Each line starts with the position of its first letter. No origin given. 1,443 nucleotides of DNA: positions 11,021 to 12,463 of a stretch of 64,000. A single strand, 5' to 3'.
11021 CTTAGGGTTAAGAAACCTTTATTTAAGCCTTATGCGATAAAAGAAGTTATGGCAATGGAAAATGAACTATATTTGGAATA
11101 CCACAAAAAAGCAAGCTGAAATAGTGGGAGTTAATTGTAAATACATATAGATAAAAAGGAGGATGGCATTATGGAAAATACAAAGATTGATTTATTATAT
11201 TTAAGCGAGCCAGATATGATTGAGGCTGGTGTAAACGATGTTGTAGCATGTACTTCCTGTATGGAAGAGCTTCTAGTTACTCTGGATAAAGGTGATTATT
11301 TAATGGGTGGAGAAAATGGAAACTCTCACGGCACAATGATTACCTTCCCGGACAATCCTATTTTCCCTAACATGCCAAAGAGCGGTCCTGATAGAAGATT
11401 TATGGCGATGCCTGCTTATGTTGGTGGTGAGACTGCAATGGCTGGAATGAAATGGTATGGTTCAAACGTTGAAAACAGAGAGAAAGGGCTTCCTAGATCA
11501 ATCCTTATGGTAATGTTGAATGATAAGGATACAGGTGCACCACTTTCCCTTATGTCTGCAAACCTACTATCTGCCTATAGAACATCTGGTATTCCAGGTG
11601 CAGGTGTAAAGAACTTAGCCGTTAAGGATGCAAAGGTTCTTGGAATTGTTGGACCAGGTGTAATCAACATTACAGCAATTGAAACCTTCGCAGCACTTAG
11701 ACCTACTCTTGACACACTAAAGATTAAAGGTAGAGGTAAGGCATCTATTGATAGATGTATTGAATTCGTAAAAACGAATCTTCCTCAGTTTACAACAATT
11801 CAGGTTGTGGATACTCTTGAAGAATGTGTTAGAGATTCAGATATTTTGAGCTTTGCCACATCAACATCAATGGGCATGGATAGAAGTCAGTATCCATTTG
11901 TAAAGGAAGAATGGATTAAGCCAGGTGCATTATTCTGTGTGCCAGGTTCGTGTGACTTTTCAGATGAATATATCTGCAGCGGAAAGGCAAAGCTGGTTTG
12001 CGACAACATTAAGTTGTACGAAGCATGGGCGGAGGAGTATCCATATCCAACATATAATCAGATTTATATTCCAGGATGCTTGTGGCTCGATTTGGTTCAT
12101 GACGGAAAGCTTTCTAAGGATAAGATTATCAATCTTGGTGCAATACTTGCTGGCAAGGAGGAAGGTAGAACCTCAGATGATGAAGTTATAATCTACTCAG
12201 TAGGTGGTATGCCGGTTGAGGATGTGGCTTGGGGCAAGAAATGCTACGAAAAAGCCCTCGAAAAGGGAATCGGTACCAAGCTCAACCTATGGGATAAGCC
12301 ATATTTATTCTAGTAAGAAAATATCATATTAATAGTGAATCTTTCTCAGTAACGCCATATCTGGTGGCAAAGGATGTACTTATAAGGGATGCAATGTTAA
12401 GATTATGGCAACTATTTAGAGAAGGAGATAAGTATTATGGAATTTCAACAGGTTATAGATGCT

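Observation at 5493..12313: Putative nitrogen-scavenging amine/amino-acid dehydrogenase system in an anaerobe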

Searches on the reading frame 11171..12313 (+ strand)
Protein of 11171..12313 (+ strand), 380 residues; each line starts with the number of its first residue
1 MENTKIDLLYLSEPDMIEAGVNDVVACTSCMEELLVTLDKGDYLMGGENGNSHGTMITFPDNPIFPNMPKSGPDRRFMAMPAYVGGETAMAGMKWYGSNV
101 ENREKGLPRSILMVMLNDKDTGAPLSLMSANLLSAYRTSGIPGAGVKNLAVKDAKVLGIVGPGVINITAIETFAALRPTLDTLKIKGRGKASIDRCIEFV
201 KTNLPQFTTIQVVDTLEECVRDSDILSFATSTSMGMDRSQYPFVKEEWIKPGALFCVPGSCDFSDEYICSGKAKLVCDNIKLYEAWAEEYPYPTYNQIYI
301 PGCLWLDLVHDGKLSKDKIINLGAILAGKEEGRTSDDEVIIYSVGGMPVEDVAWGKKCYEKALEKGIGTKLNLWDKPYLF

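Call 3: search_protein_families(library=pfam, proteins=[window:11171-12313:+], max_evalue=0.01)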
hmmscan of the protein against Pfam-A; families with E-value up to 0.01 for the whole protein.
window:11171-12313:+ (380 aa): 1 family
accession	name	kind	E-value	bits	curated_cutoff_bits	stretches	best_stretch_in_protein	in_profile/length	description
PF02423.21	OCD_Mu_crystall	-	4.7e-67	226.6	24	1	22-365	3-313/314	Ornithine cyclodeaminase/mu-crystallin family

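Call 4: search_protein_families(library=ncbifam, proteins=[window:11171-12313:+], max_evalue=0.01)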
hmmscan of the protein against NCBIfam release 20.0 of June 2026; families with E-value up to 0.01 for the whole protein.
window:11171-12313:+ (380 aa): 12 families
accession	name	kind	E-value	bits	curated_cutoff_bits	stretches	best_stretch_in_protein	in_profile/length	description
NF004848.0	PRK06199.1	subfamily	5.4e-167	555.6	362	1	2-379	3-378/379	tyramine oxidase subunit B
TIGR03944.1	dehyd_SbnB_fam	equivalog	8e-46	156.5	326.9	2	67-270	45-240/327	2,3-diaminopropionate biosynthesis protein SbnB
TIGR02371.1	ala_DH_arch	equivalog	1.1e-34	120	409.15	1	78-373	53-324/325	alanine dehydrogenase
NF006379.0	PRK08618.1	equivalog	9.7e-33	113.9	417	2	62-256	36-219/326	ornithine cyclodeaminase family protein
NF004793.0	PRK06141.1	equivalog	1.7e-25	89.7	322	1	73-253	46-213/314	bifunctional Delta(1)-pyrroline-2-carboxylate/Delta(1)-piperideine-2-carboxylate reductase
NF045643.1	ImmsucRedBhcD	equivalog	4.5e-20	72.2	500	2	89-165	62-138/321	iminosuccinate reductase BhcD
NF006141.0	PRK08291.1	equivalog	7e-14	51.5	408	1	82-371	60-328/330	cyclodeaminase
NF005762.1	PRK07589.1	equivalog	5.8e-13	48.5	350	1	92-374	66-321/334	ornithine cyclodeaminase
TIGR02992.1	ectoine_eutC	equivalog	7.6e-12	45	471.65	1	82-370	57-324/326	ectoine utilization protein EutC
NF005296.0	PRK06823.1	equivalog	2.2e-09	36.8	438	1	82-360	56-311/315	ornithine cyclodeaminase family protein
NF005603.0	PRK07340.1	equivalog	6.2e-08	32.2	266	1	77-220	53-188/307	delta(1)-pyrroline-2-carboxylate reductase family protein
NF045512.1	PyrPipCarbRedLhpI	equivalog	3.3e-06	26.5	400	1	89-214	58-179/298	bifunctional Delta(1)-pyrroline-2-carboxylate/Delta(1)-piperideine-2-carboxylate reductase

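Call 10: search_solved_structures(query=window:11171-12313:+, max_evalue=1e-8)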
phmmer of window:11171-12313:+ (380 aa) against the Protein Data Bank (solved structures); distinct sequences matched with E-value up to 1e-8: 6.
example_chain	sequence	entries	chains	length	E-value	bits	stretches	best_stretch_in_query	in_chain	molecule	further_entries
4m54_A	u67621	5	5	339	2e-29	105.8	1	53-374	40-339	Putative ornithine cyclodeaminase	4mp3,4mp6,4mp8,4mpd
1omo_A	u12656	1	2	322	1.1e-24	90.3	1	78-373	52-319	alanine dehydrogenase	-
1vll_A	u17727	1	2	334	1.2e-24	90.1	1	78-373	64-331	alanine dehydrogenase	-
6t3e_A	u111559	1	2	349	2.5e-24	89.1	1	78-372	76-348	DELTA1-pyrroline-2-carboxylate reductase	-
6rqa_A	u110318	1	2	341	3.3e-11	45.9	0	90-164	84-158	iminosuccinate reductase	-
7rbp_A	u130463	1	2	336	4.9e-10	42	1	58-353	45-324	Ornithine cyclodeaminase/mu-crystallin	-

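Call 14: find_homologous_proteins(query=window:11171-12313:+, max_evalue=1e-20)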
Query window:11171-12313:+ (380 aa): 8000 proteins with E <= 1e-20 among 8000 candidates; the best 120 are listed.
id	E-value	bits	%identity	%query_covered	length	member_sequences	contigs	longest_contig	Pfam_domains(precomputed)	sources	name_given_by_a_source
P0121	9.6e-251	849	96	100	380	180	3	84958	PF02423.22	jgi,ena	-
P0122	1.7e-248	842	96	100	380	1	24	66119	PF02423.22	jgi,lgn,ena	jgi:ornithine cyclodeaminase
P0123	5.3e-248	840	95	100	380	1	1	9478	PF02423.22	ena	-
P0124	9.2e-247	836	94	100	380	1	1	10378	PF02423.22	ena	-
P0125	6.9e-246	833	94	100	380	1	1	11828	PF02423.22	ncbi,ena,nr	ncbi:MAG: ornithine cyclodeaminase [Eubacterium sp.]|nr:ornithine cyclodeaminase [Eubacterium sp.]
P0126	1.2e-245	833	94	100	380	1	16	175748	PF02423.22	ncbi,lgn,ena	-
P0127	2.5e-245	831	94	100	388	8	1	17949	PF02423.22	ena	-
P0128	4.1e-245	831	94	100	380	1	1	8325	PF02423.22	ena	-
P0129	4.8e-245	831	94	99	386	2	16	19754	PF02423.22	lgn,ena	-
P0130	1.8e-244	829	94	99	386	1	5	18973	PF02423.22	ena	-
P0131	3.3e-244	828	93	100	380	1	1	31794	PF02423.22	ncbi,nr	ncbi:MAG: ornithine cyclodeaminase [Eubacterium sp.]|nr:ornithine cyclodeaminase [Eubacterium sp.]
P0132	4.0e-244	827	94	99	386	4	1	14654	PF02423.22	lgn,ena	-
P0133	8.9e-244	826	93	100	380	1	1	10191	PF02423.22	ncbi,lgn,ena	-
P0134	1.2e-243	826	93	99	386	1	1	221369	PF02423.22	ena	-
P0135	1.3e-243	826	93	100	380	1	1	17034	PF02423.22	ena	-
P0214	1.9e-188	644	73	100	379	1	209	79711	PF02423.22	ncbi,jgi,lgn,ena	-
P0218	2.1e-188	644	75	99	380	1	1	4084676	PF02423.22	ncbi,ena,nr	nr:tyramine oxidase subunit B [uncultured Acetobacterium sp.]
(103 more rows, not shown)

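Call 16: find_encoding_contigs(protein=P0218, flank=10000, max_places=2)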
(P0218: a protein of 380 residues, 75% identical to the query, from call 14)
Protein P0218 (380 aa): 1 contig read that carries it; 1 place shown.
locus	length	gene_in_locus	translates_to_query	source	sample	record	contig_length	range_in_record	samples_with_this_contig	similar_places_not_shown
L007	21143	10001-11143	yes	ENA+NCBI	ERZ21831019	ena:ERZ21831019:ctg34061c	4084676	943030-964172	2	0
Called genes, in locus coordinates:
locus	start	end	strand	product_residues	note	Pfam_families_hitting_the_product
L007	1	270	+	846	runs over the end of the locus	PF16927:HisKA_7TM, PF00990:GGDEF, PF13487:HD_5, PF01966:HD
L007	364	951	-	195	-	-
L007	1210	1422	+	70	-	-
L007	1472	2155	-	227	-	PF05401:NodS (weak), PF01209:Ubie_methyltran (weak), PF13489:Methyltransf_23, PF06325:PrmA, PF13847:Methyltransf_31, PF08241:Methyltransf_11, PF08242:Methyltransf_12, PF13649:Methyltransf_25, +2 more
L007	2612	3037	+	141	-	PF01042:Ribonuc_L-PSP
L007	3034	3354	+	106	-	PF13510:Fer2_4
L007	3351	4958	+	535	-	PF00890:FAD_binding_2 (weak), PF01266:DAO (weak), PF01946:Thi4 (weak), PF03486:HI0933_like (weak), PF07992:Pyr_redox_2, PF12831:FAD_oxidored, PF13450:NAD_binding_8, PF13738:Pyr_redox_3, +1 more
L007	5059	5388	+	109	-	PF04324:Fer2_BFD, PF17806:SO_alpha_A3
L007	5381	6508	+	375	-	PF01266:DAO, PF01946:Thi4 (weak), PF07992:Pyr_redox_2 (faint), PF13450:NAD_binding_8 (weak)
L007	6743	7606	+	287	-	PF20240:DUF6597 (weak), PF12833:HTH_18, PF00165:HTH_AraC (weak)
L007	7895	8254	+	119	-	PF00543:P-II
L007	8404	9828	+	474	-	PF00324:AA_permease, PF13520:AA_permease_2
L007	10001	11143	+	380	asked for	PF02423:OCD_Mu_crystall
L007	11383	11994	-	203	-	PF03458:Gly_transporter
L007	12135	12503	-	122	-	-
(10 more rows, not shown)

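Call 17: find_encoding_contigs(protein=P0214, flank=10000, max_places=2)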
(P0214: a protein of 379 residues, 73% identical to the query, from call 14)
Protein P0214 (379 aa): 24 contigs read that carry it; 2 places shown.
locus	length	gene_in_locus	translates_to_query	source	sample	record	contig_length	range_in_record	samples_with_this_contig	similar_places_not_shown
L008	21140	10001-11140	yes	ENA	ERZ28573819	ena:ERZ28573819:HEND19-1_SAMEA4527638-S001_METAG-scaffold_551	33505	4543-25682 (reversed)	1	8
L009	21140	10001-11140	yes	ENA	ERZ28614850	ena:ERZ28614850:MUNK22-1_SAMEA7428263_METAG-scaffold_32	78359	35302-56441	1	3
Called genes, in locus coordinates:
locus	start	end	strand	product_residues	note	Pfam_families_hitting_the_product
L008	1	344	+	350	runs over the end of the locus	PF00440:TetR_N, PF00583:Acetyltransf_1, PF13673:Acetyltransf_10, PF13508:Acetyltransf_7, PF08445:FR47 (faint)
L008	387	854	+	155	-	-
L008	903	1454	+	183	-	-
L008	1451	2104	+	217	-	PF00302:CAT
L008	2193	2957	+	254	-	PF13290:CHB_HEX_C_1, PF13287:Fn3_assoc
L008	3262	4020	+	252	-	PF00561:Abhydrolase_1, PF12697:Abhydrolase_6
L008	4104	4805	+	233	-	PF00027:cNMP_binding (weak), PF13545:HTH_Crp_2, PF00325:Crp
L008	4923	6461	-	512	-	PF00128:Alpha-amylase, PF16657:Malt_amylase_C (weak)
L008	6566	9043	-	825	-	PF07992:Pyr_redox_2, PF13738:Pyr_redox_3, PF00070:Pyr_redox, PF02852:Pyr_redox_dim, PF00581:Rhodanese, PF01206:TusA, PF13686:DrsE_2, PF02635:DsrE (weak), +6 more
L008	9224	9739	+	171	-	PF00358:PTS_EIIA_1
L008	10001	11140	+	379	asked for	PF02423:OCD_Mu_crystall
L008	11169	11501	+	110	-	PF13510:Fer2_4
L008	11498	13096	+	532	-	PF00070:Pyr_redox (faint), PF00890:FAD_binding_2 (weak), PF01266:DAO (weak), PF01946:Thi4 (faint), PF03486:HI0933_like (weak), PF07992:Pyr_redox_2, PF12831:FAD_oxidored, PF13450:NAD_binding_8, +1 more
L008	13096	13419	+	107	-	PF04324:Fer2_BFD, PF17806:SO_alpha_A3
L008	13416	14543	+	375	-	PF00070:Pyr_redox (weak), PF01266:DAO, PF07992:Pyr_redox_2 (faint), PF13450:NAD_binding_8, PF01593:Amino_oxidase (faint)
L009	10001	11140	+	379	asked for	PF02423:OCD_Mu_crystall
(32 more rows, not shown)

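Call 19: find_related_loci(query=A1, collection=genome_contigs, flank=10000)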
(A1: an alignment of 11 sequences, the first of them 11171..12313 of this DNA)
Query A1 (380 aa) in genome_contigs; peptide patterns used: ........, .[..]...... (x = any residue, [..] = any of these).
600 stretches matched a pattern (row limit reached: there are more); 593 encode a relative of the query (tblastn E <= 1e-3); the best 80 are kept; 80 distinct loci.
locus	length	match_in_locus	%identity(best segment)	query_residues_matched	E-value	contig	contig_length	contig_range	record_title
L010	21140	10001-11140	99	1-380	0e+0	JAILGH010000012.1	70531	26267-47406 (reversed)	MAG: Pseudobutyrivibrio sp. isolate RUI093 k141_8317510_flag=0_multi=88.0000_len=70531, whole genome shotgun sequence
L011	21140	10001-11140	93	1-380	0e+0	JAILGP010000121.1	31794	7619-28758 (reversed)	MAG: Eubacterium sp. isolate RUI101 k141_1432987_flag=0_multi=16.0000_len=31794, whole genome shotgun sequence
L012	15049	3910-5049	93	1-380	0e+0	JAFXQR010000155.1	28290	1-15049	MAG: Lachnospiraceae bacterium isolate RGIG6658 Sheep_Rumen-1__c1118171, whole genome shotgun sequence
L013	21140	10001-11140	93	1-380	0e+0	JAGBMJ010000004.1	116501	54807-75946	MAG: Lachnospiraceae bacterium isolate RGIG9247 Water_deer_Rumen-5__c183, whole genome shotgun sequence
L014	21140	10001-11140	92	1-380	0e+0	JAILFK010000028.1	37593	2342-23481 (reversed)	MAG: Lachnospiraceae bacterium isolate RUI070 k141_679420_flag=0_multi=28.3696_len=37593, whole genome shotgun sequence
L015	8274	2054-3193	92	1-380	0e+0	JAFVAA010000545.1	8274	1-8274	MAG: Lachnospiraceae bacterium isolate RGIG4981 Roe_deer_Rumen-5__c316104, whole genome shotgun sequence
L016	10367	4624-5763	91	1-380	0e+0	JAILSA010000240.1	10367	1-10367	MAG: Eubacterium sp. isolate RUI398 k141_13699424_flag=1_multi=5.4306_len=10367, whole genome shotgun sequence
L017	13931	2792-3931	91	1-380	0e+0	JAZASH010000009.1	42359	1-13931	MAG: Eubacterium sp. isolate R13_purified_bin14 k141_1164825_length_42359_cov_31.5465, whole genome shotgun sequence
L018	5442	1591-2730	89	1-380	0e+0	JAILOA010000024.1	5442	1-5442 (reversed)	MAG: Lachnospiraceae bacterium isolate RUI294 k141_2225017_flag=0_multi=12.6474_len=5442, whole genome shotgun sequence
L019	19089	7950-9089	90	1-380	0e+0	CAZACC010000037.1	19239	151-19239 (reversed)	MAG TPA_asm: uncultured Lachnospiraceae bacterium isolate SRP192927_co4_433 genome assembly, contig: NODE_5670_length_19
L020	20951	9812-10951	89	1-380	0e+0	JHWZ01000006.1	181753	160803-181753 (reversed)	Lachnospiraceae bacterium P6B14 T512DRAFT_scaffold00006.6_C, whole genome shotgun sequence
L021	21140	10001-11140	87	1-380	0e+0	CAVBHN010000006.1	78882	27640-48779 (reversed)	Faecalibacterium sp. CAG:74 isolate H07666-L1_cleanbin_000010 genome assembly, contig: Spades_H07666-L1_contig_106, whol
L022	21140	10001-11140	97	1-380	0e+0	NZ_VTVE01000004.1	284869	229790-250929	Pseudobutyrivibrio xylanivorans strain MZ8 NODE_4_length_284869_cov_53.3113, whole genome shotgun sequence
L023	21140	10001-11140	79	1-380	0e+0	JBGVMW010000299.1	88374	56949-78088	MAG: Lachnospiraceae bacterium isolate fecal_MAG_249 fecal_MAG_249_contig_0321, whole genome shotgun sequence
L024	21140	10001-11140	78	1-380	0e+0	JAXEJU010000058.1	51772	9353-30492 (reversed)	MAG: Eubacterium sp. isolate SUG2712 k141_4217662, whole genome shotgun sequence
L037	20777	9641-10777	68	1-380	2e-178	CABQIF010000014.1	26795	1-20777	MAG TPA_asm: uncultured Ruminococcus sp. isolate MGYG-HGUT-00605 genome assembly, contig: GUT_GENOME018575_14, whole gen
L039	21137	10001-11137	68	1-380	6e-178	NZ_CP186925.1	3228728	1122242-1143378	Ruminococcus callidus strain ATCC 27760 chromosome, complete genome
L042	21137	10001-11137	68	1-380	4e-176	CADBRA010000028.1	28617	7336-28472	MAG: uncultured Clostridiales bacterium isolate RUG14226 genome assembly, contig: RUG14226_asm_28, whole genome shotgun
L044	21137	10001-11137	68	1-380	2e-174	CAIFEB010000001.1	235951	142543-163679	MAG: uncultured Eggerthellaceae bacterium isolate UMB00101 genome assembly, contig: NODE_13_length_235951_cov_14.559361,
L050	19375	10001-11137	64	1-380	9e-169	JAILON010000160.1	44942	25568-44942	MAG: Treponema sp. isolate RUI307 k141_456872_flag=1_multi=9.0000_len=44942, whole genome shotgun sequence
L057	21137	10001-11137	63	1-380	2e-166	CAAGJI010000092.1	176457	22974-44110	MAG TPA_asm: Ruminococcaceae bacterium, isolate HGM13203, WGS project CAAGJI010000000 data, contig: SRS476291_7_k119_337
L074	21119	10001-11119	62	6-380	7e-154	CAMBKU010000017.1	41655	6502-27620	MAG: uncultured Lachnospiraceae bacterium isolate SRR17382102_bin.2_metaWRAP_v1.3_MAG genome assembly, contig: ERZ105446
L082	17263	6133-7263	58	1-380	1e-151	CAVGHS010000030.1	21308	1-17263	bacterium isolate G02622-L1_cleanbin_000022 genome assembly, contig: Spades_G02622-L1_contig_971, whole genome shotgun s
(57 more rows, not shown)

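Call 29: search_protein_families(library=pfam, proteins=[L037:7468-7995:+, L037:10885-12114:+, L037:12542-13270:+, L039:8382-9728:+, L039:11411-12667:+, L042:8185-9420:+, L057:9368-9937:+, L057:11170-12477:+, L057:13069-14304:+, L050:11209-12432:+], max_evalue=0.001)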
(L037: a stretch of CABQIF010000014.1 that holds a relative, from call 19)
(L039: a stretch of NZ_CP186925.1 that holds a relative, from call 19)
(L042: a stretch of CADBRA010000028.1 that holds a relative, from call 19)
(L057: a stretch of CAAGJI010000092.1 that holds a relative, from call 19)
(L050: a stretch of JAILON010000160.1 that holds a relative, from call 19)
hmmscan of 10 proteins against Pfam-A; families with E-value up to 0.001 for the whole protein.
L037:7468-7995:+ (175 aa): 2 families
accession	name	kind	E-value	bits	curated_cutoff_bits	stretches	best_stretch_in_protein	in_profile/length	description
PF00881.29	Nitroreductase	-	6.4e-26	92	23.5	1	11-156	1-167/167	Nitroreductase family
PF14512.11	TM1586_NiRdase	-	1.5e-11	44.8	27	1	8-161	3-137/215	Putative TM nitroreductase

L037:10885-12114:+ (409 aa): 1 family
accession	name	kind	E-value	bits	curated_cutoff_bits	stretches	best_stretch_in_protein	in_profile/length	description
PF00909.26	Ammonium_transp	-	8.2e-114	380.9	23.2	1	6-402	1-399/399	Ammonium Transporter Family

L037:12542-13270:+ (242 aa): 2 families
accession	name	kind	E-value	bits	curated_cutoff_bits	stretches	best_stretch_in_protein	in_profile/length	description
PF07722.19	Peptidase_C26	-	2e-66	224.3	20.5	1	8-217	1-219/219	Peptidase C26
PF00117.34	GATase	-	2.5e-13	50.6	22.8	1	91-223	58-178/190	Glutamine amidotransferase class-I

L039:8382-9728:+ (448 aa): 2 families
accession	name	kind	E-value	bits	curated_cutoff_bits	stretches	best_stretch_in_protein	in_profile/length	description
PF01183.26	Glyco_hydro_25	-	3.8e-22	79.9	27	1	210-382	1-180/180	Glycosyl hydrolases family 25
PF08291.16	Peptidase_M15_3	-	3.6e-12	46.8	23.2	1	58-153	2-100/108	Peptidase M15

L039:11411-12667:+ (418 aa): 2 families
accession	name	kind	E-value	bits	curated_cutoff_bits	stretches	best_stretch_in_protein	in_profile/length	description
PF00208.27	ELFV_dehydrog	-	6.3e-77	259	23.4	1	180-414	1-240/241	Glutamate/Leucine/Phenylalanine/Valine dehydrogenase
PF02812.23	ELFV_dehydrog_N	-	2e-55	186.4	25.3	1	34-161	1-128/129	Glu/Leu/Phe/Val dehydrogenase, dimerisation domain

L042:8185-9420:+ (411 aa): 1 family
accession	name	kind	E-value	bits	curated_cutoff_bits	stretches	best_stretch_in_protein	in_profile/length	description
PF00909.26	Ammonium_transp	-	5.8e-120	401.1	23.2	1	11-405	2-399/399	Ammonium Transporter Family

L057:9368-9937:+ (189 aa): 2 families
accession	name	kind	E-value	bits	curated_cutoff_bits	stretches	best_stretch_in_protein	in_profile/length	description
PF00881.29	Nitroreductase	-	1e-24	88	23.5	2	91-170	86-167/167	Nitroreductase family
PF14512.11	TM1586_NiRdase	-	1.6e-08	34.9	27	1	22-176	3-138/215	Putative TM nitroreductase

L057:11170-12477:+ (435 aa): 2 families
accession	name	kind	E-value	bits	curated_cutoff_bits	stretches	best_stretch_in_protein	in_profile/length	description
PF00208.27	ELFV_dehydrog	-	6.6e-80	268.7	23.4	1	197-432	1-241/241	Glutamate/Leucine/Phenylalanine/Valine dehydrogenase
PF02812.23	ELFV_dehydrog_N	-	6.4e-56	188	25.3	1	51-178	1-128/129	Glu/Leu/Phe/Val dehydrogenase, dimerisation domain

L057:13069-14304:+ (411 aa): 1 family
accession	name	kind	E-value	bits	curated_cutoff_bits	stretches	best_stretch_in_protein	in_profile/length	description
PF00909.26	Ammonium_transp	-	3.5e-116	388.7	23.2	1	9-404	1-399/399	Ammonium Transporter Family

L050:11209-12432:+ (407 aa): 1 family
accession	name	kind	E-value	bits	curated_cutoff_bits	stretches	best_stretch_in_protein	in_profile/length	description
PF00909.26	Ammonium_transp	-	1.1e-123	413.4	23.2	1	11-405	2-399/399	Ammonium Transporter Family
